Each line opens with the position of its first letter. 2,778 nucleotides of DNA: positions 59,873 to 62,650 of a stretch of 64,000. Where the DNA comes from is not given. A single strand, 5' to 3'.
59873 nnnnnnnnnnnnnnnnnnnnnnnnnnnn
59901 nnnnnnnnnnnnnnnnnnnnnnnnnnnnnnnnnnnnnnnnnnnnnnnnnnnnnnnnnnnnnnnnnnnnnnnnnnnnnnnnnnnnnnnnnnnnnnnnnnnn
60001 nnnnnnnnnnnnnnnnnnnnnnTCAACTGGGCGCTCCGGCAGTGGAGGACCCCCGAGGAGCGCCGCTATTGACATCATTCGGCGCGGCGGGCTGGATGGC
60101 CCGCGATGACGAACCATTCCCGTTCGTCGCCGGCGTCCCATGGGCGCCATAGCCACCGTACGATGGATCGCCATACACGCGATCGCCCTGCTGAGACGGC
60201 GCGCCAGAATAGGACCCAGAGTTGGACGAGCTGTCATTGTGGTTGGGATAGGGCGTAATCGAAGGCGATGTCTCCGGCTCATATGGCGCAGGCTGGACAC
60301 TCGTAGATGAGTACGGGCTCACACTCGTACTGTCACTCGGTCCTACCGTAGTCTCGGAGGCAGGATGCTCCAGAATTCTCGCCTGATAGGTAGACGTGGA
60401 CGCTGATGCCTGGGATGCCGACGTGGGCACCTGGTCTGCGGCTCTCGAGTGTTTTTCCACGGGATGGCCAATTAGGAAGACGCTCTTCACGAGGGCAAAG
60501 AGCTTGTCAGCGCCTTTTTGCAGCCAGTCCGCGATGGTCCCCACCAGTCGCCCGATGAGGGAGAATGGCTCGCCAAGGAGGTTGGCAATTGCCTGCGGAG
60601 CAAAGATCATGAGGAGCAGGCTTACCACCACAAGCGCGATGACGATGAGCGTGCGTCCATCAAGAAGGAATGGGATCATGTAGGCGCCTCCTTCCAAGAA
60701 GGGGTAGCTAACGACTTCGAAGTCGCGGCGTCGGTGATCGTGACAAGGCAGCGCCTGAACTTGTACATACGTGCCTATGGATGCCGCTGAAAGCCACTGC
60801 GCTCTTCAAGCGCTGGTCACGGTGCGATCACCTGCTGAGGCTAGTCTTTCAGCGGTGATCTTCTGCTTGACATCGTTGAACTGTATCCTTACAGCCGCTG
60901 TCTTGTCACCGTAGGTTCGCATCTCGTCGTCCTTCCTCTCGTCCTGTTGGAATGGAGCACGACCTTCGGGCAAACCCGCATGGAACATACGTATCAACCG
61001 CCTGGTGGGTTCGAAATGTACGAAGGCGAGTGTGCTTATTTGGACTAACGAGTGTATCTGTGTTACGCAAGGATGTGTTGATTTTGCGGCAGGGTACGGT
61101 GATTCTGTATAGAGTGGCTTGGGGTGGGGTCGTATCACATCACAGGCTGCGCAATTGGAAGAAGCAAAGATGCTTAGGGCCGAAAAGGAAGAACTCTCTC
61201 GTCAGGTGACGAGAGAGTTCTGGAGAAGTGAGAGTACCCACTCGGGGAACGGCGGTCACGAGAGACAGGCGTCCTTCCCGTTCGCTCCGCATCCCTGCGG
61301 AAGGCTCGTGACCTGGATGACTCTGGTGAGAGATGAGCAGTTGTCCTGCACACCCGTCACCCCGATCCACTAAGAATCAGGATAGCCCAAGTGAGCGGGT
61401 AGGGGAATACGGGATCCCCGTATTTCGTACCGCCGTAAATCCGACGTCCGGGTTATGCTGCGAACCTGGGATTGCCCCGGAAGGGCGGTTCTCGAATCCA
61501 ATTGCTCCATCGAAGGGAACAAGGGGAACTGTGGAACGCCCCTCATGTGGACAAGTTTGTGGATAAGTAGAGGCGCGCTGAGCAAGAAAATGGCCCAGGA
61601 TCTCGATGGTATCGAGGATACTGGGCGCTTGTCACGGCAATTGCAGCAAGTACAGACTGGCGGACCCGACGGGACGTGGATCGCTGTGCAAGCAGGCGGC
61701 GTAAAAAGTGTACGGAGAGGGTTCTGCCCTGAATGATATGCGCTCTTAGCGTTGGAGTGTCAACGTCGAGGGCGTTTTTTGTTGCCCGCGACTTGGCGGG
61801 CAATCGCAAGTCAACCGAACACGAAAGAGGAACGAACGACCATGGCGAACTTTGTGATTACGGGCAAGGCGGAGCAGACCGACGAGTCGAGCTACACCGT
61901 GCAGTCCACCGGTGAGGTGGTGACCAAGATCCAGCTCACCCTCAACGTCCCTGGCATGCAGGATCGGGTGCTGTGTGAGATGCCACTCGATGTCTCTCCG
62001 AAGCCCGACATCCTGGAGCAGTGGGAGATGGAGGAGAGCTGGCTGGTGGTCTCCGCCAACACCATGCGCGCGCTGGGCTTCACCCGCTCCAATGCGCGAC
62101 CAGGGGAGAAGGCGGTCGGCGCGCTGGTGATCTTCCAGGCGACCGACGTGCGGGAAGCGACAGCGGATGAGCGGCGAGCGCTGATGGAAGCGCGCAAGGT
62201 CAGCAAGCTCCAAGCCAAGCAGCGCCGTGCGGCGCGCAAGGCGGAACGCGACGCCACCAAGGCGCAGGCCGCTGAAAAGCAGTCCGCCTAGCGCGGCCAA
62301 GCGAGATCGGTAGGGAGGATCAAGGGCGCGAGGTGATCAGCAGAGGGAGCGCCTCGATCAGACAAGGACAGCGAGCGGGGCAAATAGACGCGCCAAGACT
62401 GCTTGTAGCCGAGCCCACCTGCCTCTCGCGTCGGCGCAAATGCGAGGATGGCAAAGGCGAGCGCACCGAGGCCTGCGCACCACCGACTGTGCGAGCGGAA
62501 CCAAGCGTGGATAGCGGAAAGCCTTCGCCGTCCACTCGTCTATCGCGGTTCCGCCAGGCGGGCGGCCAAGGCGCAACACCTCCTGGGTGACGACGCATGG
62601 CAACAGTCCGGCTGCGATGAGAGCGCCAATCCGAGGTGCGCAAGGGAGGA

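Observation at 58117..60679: Two-gene membrane operon encoding a membrane-tethered FtsZ/tubulin-like protein that appears to lack all GTP-binding signatures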

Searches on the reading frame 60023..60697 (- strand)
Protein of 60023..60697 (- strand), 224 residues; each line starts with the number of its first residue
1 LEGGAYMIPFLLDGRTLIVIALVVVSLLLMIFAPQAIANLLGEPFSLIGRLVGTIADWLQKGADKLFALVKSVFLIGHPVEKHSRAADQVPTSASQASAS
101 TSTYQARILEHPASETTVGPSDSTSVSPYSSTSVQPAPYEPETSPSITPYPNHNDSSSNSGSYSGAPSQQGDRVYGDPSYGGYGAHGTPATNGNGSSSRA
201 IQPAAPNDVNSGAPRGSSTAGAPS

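Call 3: search_protein_families(library=pfam, proteins=[window:60023-60697:-], max_evalue=1)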
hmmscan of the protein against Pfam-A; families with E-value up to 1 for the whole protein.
window:60023-60697:- (224 aa): 1 family
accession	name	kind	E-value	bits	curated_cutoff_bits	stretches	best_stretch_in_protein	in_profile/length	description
PF14333.11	DUF4389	-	0.28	11.6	25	0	89-118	41-70/76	Domain of unknown function (DUF4389)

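Call 4: search_protein_families(library=ncbifam, proteins=[window:60023-60697:-], max_evalue=1)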
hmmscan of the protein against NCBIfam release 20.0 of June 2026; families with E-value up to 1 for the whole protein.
window:60023-60697:- (224 aa): 1 family
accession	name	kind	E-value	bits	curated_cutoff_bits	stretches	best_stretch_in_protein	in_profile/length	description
NF038035.1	lactGalph_entA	subfamily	0.1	12.8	37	1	44-64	15-35/35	lactococcin G-alpha/enterocin 1071A family bacteriocin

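Call 91: find_encoding_contigs(protein=window:60023-60679:-, flank=3000, max_places=4)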
Protein window:60023-60679:- (218 aa): no gene with exactly this product is on record in the collection.

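Call 92: find_encoding_contigs(protein=window:60023-60697:-, flank=3000, max_places=4)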
Protein window:60023-60697:- (224 aa): no gene with exactly this product is on record in the collection.

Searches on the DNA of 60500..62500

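Call 66: search_rna_families(source=window, start=60500, end=62500, threshold=evalue, max_evalue=1)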
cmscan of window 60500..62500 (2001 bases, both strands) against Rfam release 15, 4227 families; matches with E-value up to 1: 0.
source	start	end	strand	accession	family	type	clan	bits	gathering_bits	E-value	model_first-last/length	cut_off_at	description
